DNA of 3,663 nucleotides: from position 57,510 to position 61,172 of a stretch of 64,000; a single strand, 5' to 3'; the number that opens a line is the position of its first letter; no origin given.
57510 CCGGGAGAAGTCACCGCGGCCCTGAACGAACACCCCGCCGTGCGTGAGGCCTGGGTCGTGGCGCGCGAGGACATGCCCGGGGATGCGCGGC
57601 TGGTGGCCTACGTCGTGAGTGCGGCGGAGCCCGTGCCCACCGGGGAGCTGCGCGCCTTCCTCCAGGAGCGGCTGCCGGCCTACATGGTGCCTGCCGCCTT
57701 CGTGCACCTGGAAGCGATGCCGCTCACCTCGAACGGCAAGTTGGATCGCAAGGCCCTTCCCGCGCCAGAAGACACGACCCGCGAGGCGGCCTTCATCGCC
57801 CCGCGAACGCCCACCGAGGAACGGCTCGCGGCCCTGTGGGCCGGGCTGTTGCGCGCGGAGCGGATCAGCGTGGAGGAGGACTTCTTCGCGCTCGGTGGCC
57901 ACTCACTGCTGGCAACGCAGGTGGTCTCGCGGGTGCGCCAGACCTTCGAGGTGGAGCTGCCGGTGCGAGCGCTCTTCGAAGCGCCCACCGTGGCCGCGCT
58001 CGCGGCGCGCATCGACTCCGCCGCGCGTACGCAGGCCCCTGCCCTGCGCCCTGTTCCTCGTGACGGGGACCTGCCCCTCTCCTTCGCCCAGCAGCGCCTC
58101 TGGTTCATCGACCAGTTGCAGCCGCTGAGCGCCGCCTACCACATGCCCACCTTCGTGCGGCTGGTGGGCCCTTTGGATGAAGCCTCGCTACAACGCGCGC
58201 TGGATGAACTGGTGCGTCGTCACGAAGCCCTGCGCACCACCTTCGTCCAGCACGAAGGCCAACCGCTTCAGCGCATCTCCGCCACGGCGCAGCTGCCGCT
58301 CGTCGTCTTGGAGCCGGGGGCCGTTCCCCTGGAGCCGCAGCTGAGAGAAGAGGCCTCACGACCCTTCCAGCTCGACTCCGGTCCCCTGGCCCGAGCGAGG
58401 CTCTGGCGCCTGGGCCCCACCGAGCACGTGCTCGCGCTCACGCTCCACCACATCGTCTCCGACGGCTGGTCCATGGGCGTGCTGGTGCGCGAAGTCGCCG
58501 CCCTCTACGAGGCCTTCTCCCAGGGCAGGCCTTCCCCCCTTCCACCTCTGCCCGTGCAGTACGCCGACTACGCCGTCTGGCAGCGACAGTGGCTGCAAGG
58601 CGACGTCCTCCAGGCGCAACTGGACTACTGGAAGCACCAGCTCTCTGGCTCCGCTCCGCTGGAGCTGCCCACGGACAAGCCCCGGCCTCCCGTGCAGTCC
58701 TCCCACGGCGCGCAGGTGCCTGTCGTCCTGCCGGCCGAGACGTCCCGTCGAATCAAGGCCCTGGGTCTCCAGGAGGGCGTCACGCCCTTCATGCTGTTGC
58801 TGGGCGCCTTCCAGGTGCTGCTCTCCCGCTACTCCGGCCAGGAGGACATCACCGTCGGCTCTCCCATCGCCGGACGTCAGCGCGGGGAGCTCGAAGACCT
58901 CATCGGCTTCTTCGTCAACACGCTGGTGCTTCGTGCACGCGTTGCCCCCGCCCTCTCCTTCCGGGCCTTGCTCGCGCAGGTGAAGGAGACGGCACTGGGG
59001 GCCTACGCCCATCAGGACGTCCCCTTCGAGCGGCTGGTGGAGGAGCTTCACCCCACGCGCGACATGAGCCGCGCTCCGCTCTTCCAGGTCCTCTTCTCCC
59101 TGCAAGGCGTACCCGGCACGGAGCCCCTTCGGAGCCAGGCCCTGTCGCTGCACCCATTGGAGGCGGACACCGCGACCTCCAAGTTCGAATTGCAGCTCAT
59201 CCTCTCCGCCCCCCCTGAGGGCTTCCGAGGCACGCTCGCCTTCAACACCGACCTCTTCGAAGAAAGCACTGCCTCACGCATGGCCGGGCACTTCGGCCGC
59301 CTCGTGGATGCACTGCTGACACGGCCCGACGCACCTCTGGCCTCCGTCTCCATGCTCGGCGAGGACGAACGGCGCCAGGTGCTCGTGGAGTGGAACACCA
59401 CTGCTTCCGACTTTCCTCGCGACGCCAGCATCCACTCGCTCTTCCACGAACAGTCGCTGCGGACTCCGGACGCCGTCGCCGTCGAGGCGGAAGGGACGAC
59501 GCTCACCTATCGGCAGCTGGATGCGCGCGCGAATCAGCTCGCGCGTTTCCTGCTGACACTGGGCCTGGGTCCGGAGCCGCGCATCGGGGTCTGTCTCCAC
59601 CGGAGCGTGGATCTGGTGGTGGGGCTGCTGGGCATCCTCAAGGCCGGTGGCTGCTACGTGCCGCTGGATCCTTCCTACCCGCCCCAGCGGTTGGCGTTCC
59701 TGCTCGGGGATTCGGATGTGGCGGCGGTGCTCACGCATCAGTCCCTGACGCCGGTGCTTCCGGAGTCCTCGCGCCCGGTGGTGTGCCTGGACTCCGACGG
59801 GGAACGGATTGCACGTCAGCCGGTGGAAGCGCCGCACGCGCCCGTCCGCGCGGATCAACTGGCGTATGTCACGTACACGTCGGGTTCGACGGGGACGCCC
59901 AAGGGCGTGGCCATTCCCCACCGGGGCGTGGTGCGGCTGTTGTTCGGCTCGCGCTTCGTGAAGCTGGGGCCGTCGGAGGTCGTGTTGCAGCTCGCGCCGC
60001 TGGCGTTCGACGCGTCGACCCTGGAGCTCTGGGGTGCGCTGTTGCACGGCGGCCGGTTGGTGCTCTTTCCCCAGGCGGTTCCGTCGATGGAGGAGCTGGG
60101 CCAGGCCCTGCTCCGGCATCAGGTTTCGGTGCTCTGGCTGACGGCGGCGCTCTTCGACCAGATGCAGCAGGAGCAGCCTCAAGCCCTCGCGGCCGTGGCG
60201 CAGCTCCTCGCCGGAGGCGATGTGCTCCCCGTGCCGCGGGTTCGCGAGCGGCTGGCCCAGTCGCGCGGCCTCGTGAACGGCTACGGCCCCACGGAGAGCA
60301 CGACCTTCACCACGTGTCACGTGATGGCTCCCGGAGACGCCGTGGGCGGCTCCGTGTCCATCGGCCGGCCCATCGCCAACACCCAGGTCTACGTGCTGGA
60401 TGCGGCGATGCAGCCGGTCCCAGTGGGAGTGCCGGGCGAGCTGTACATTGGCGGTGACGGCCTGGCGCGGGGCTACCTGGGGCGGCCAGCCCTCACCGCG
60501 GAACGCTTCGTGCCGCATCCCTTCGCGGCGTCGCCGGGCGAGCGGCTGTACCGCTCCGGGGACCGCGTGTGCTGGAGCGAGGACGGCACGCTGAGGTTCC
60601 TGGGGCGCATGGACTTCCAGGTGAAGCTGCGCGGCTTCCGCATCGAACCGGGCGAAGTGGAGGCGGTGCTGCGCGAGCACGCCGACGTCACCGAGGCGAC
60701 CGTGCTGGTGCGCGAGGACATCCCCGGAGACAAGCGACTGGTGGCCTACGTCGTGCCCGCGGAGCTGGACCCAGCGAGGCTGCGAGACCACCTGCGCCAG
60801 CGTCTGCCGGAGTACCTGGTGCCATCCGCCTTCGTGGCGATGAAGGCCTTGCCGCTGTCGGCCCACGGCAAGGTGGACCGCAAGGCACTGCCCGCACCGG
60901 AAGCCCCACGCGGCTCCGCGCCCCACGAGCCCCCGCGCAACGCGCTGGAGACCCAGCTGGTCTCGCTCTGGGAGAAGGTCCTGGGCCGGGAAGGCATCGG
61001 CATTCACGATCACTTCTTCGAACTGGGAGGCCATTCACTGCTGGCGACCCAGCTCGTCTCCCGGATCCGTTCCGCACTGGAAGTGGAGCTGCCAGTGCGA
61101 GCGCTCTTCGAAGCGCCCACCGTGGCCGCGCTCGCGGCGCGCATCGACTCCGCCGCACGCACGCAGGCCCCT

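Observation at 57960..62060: Near-identical ~0.97-kb tandem duplication (3,132-bp period) inside the NRPS, consistent with recent module duplication or gene conversion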

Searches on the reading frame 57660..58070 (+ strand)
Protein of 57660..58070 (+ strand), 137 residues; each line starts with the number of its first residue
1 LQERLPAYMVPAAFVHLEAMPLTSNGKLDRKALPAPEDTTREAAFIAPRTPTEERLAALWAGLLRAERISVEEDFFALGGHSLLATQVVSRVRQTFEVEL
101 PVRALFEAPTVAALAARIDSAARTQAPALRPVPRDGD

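Call 51: search_protein_families(library=pfam, proteins=[window:57660-58070:+], max_evalue=0.00001)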
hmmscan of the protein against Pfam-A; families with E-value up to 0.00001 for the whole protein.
window:57660-58070:+ (137 aa): 1 family
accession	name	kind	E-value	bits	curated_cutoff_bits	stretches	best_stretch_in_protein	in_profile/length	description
PF00550.31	PP-binding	-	4.4e-19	68.9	20.8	1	54-118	1-67/67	Phosphopantetheine attachment site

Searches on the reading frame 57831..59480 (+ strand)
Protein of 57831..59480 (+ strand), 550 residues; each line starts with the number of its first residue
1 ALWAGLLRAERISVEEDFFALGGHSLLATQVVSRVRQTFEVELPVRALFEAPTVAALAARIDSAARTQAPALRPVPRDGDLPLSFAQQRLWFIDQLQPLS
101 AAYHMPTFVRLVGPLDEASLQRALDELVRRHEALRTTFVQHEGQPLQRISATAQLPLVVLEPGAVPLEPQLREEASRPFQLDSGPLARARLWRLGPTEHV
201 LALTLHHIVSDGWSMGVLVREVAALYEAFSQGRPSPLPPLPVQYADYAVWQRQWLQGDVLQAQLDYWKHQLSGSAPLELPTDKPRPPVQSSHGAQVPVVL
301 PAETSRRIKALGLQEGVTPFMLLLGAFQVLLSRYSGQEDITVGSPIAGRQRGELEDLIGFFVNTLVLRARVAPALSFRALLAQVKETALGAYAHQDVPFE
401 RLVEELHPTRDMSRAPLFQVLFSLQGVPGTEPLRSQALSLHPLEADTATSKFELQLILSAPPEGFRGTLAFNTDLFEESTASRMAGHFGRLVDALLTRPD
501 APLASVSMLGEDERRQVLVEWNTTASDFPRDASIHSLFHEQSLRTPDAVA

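Call 31: search_solved_structures(query=window:57831-59480:+, max_evalue=1e-20, show_alignments=3)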
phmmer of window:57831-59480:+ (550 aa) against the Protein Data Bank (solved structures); distinct sequences matched with E-value up to 1e-20: 44.
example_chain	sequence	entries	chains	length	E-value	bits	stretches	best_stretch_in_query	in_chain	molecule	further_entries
6oyf_A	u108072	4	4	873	2.1e-125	423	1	81-550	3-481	Txo1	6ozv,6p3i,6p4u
6p1j_A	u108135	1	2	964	2.9e-123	415.9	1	81-550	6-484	Txo2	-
5u89_A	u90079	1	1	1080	4.3e-114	385.6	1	2-519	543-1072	Amino acid adenylation domain protein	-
8z0q_C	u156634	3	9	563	4.3e-99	336.1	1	6-506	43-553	Special condensation domain in NRPS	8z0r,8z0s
2jgp_A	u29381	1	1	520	9.3e-99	335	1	2-509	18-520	TYROCIDINE SYNTHETASE 3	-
9lcp_A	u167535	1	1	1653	4.5e-87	296.5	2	78-549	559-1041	PvdL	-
9lcq_A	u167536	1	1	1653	4.7e-87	296.4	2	78-549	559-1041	PvdL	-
9lco_A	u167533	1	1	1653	1.8e-86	294.5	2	78-549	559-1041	PvdL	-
7kvw_A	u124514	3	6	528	4.6e-83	283.3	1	3-508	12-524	PCP-C didomain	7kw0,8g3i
7kw2_A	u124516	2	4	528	3.8e-82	280.2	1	3-508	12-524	PCP-C didomain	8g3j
8fx6_A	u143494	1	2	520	4.5e-82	280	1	3-502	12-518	PCP-C didomain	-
8fx7_A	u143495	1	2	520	3.8e-81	276.9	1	3-502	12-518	PCP-C didomain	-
8qnf_A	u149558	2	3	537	1.4e-77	265.2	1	24-517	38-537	Condensation domain TomBC from the Tomaymycin non-ribosomal peptide synthetase | Tomaymycin non-ribosomal peptide synthetase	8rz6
9up2_A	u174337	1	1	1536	4.6e-73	250.2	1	78-549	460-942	PvdL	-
8xjz_C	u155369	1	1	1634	2.4e-70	241.3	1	60-501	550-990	Peptide synthetase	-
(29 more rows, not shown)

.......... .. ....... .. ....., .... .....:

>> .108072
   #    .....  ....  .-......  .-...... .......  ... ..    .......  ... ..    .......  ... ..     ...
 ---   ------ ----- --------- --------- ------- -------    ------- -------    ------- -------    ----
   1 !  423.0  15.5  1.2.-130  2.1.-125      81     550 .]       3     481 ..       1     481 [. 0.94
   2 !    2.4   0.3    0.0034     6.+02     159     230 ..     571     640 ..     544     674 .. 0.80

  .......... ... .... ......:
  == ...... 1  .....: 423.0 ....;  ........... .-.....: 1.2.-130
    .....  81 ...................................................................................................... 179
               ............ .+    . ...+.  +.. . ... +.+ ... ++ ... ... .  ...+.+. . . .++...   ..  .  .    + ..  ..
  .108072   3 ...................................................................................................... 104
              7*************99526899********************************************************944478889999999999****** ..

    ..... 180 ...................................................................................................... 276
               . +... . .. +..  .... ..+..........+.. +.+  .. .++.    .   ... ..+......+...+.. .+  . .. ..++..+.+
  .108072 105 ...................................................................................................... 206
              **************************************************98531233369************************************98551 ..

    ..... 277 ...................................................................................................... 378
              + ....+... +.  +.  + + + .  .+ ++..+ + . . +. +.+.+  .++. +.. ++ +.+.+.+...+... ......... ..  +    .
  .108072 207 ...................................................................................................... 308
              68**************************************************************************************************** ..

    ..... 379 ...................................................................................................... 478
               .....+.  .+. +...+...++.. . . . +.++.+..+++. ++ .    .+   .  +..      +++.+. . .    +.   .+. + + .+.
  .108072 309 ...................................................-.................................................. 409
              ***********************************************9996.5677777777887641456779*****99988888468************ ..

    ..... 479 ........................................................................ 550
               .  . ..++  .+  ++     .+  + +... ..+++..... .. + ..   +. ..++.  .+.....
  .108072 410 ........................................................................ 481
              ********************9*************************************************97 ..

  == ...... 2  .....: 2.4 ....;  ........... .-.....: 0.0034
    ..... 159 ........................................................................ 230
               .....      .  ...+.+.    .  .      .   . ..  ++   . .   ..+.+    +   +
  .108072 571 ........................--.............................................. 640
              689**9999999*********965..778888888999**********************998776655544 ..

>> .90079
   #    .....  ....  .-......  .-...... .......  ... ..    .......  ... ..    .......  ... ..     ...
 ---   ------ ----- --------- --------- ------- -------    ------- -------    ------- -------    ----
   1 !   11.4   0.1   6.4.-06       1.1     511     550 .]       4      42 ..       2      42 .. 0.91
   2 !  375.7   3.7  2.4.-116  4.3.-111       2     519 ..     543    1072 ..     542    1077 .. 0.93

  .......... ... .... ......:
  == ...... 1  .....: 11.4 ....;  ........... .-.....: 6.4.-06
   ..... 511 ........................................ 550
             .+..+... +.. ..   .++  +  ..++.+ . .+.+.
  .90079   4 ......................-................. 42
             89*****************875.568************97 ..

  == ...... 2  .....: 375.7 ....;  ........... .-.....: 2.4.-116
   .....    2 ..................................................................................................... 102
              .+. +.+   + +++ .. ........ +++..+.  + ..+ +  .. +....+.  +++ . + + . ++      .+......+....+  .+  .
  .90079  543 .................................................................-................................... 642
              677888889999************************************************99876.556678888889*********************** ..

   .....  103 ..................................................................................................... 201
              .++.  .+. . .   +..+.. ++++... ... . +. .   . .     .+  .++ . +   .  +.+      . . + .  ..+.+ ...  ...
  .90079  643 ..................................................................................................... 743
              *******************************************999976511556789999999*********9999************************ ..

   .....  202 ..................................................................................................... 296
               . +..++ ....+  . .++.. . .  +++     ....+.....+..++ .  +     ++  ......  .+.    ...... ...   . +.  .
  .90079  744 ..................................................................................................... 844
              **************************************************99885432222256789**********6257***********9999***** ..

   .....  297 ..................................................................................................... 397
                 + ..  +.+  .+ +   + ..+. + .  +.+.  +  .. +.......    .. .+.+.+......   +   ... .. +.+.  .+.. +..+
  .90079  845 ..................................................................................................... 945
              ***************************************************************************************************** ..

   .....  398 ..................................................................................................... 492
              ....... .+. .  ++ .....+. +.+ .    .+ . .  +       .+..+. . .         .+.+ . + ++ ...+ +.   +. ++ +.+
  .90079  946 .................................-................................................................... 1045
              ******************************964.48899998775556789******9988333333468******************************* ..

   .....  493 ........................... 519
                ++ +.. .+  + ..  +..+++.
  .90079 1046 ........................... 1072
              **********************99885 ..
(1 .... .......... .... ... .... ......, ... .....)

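Call 51: search_protein_families(library=pfam, proteins=[window:58020-59480:+], max_evalue=0.00001)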
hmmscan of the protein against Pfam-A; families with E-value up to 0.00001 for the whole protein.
window:58020-59480:+ (487 aa): 1 family
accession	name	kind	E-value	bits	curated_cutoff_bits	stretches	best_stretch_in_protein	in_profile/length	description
PF00668.25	Condensation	-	2.6e-114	382.9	30.6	1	16-454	3-455/456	Condensation domain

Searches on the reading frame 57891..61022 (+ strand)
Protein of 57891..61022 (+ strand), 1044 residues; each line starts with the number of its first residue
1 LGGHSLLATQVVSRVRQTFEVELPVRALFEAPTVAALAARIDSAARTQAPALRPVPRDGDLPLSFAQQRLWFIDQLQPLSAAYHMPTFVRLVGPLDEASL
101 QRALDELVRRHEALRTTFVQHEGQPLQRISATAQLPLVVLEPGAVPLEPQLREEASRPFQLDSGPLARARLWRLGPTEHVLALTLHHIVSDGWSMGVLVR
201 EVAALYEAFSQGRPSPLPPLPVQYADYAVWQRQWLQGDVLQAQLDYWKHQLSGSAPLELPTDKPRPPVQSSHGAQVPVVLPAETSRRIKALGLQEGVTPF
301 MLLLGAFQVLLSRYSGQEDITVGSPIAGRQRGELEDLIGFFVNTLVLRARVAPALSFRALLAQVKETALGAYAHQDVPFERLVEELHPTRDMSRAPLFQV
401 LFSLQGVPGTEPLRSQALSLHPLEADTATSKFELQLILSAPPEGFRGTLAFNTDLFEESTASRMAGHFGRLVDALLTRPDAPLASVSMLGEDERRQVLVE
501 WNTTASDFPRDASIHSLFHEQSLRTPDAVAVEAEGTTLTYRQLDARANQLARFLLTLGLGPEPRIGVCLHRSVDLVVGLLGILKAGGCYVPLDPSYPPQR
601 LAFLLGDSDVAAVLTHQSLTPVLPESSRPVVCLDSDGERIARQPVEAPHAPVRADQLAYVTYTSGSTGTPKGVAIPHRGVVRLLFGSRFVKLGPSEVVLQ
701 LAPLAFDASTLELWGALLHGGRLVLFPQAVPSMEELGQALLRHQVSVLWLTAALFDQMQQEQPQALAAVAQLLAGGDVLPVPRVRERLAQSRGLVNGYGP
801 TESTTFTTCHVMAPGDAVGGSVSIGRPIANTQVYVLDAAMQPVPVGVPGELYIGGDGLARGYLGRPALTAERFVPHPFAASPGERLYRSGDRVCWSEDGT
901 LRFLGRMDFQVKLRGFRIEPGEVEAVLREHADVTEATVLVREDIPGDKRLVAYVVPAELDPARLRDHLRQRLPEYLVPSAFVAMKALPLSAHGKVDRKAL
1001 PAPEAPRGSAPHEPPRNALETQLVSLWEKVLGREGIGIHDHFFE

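Call 19: find_homologous_proteins(query=window:57891-61022:+, max_evalue=1e-100)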
Query window:57891-61022:+ (1044 aa): 7978 proteins with E <= 1e-100 among 8000 candidates; the best 120 are listed.
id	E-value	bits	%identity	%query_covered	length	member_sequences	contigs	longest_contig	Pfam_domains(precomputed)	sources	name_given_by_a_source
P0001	0.0e+0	1947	56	100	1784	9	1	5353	PF00668.26,PF00550.32,PF00501.35,PF13193.13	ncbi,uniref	ncbi:non-ribosomal peptide synthetase, partial [Myxococcus sp. AB025B]|uniref:non-ribosomal peptide 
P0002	0.0e+0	1890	52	100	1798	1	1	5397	PF00668.26,PF00550.32,PF00501.35,PF13193.13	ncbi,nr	ncbi:MAG: amino acid adenylation domain-containing protein, partial [Planctomycetes bacterium]|nr:am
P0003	0.0e+0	1886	54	100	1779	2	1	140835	PF00668.26,PF00550.32,PF00501.35,PF13193.13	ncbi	ncbi:amino acid adenylation domain-containing protein [Scytonema sp. NUACC21]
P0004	0.0e+0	1874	54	100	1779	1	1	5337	PF00668.26,PF00550.32,PF00501.35,PF13193.13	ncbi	ncbi:non-ribosomal peptide synthetase, partial [Corallococcus sicarius]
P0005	0.0e+0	1872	51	100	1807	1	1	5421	PF00668.26,PF00550.32,PF00501.35,PF13193.13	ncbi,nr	ncbi:MAG TPA: amino acid adenylation domain-containing protein, partial [Longimicrobium sp.]|nr:amin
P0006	0.0e+0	1842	60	100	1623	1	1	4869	PF00668.26,PF00550.32,PF00501.35,PF13193.13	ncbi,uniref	ncbi:non-ribosomal peptide synthetase, partial [Myxococcus sp. RHSTA-1-4]|uniref:non-ribosomal pepti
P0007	0.0e+0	1833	52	100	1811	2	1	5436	PF00668.26,PF00550.32,PF00501.35,PF13193.13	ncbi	ncbi:non-ribosomal peptide synthetase, partial [Corallococcus llansteffanensis]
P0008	0.0e+0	1785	50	100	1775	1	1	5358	PF00668.26,PF00550.32,PF00501.35,PF13193.13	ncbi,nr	ncbi:MAG TPA: amino acid adenylation domain-containing protein, partial [Longimicrobium sp.]|nr:amin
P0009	0.0e+0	1783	51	100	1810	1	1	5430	PF00668.26,PF00550.32,PF00501.35,PF13193.13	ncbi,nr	ncbi:MAG TPA: amino acid adenylation domain-containing protein, partial [Longimicrobium sp.]|nr:amin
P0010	0.0e+0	1783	55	100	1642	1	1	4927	PF00668.26,PF00550.32,PF00501.35,PF13193.13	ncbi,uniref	ncbi:MAG TPA: amino acid adenylation domain-containing protein, partial [Archangium sp.]|uniref:amin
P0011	0.0e+0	1780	56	100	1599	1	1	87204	PF00668.26,PF00550.32,PF00501.35,PF13193.13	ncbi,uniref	ncbi:non-ribosomal peptide synthetase, partial [Pyxidicoccus trucidator]|uniref:non-ribosomal peptid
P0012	0.0e+0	1767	50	96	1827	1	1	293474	PF00668.26,PF00550.32,PF00501.35,PF13193.13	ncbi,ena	-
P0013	0.0e+0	1764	52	94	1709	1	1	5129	PF00668.26,PF00550.32,PF00501.35,PF13193.13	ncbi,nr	ncbi:MAG TPA: amino acid adenylation domain-containing protein, partial [Pyrinomonadaceae bacterium]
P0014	0.0e+0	1756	51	99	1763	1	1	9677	PF00668.26,PF00550.32,PF00501.35,PF13193.13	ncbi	ncbi:amino acid adenylation domain-containing protein, partial [Pyxidicoccus sp. 3LG]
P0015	0.0e+0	1750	50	100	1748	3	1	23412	PF00668.26,PF00550.32,PF00501.35,PF13193.13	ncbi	ncbi:amino acid adenylation domain-containing protein [Aerosakkonema sp. BLCC-F2]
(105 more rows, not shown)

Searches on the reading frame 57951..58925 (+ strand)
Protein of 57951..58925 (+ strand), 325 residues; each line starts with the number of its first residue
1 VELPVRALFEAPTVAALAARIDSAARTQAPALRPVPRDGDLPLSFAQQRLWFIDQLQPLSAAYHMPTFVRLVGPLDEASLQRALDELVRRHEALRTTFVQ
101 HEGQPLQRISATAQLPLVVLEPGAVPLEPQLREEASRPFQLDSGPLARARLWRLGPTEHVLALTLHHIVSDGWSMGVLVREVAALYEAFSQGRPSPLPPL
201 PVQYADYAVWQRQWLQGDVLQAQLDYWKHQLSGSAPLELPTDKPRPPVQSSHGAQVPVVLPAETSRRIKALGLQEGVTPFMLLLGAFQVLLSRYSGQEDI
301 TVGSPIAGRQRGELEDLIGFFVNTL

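Call 45: find_related_loci(query=window:57951-58925:+, collection=metagenome_contigs, flank=6000)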
Query window:57951-58925:+ (325 aa) in metagenome_contigs; peptide patterns used: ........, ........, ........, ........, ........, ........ (x = any residue, [..] = any of these).
600 stretches matched a pattern (row limit reached: there are more); 546 encode a relative of the query (tblastn E <= 1e-3); the best 80 are kept; 79 distinct loci.
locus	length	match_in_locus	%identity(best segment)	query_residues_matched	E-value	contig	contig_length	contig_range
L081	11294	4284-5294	54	1-325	3e-115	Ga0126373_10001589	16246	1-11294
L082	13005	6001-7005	57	1-325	3e-115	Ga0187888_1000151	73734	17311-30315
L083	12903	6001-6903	61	34-325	2e-114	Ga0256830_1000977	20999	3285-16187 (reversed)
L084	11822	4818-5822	55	1-325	1e-114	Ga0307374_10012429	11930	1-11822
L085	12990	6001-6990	55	1-325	7e-114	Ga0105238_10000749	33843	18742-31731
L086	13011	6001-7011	54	1-325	1e-113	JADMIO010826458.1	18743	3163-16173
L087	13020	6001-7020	58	1-325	1e-113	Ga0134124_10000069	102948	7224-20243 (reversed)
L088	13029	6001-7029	56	1-325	3e-113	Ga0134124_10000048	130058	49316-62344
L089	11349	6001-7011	57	1-325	2e-113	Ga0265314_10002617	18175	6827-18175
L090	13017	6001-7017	58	1-325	1e-111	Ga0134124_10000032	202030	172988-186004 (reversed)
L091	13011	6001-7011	54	1-325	5e-112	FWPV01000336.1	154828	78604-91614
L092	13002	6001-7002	55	1-325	6e-112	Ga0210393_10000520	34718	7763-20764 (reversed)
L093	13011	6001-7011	57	1-325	2e-111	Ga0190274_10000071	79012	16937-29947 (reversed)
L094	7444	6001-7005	56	2-325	2e-111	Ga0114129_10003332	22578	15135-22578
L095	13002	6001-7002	54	1-325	2e-111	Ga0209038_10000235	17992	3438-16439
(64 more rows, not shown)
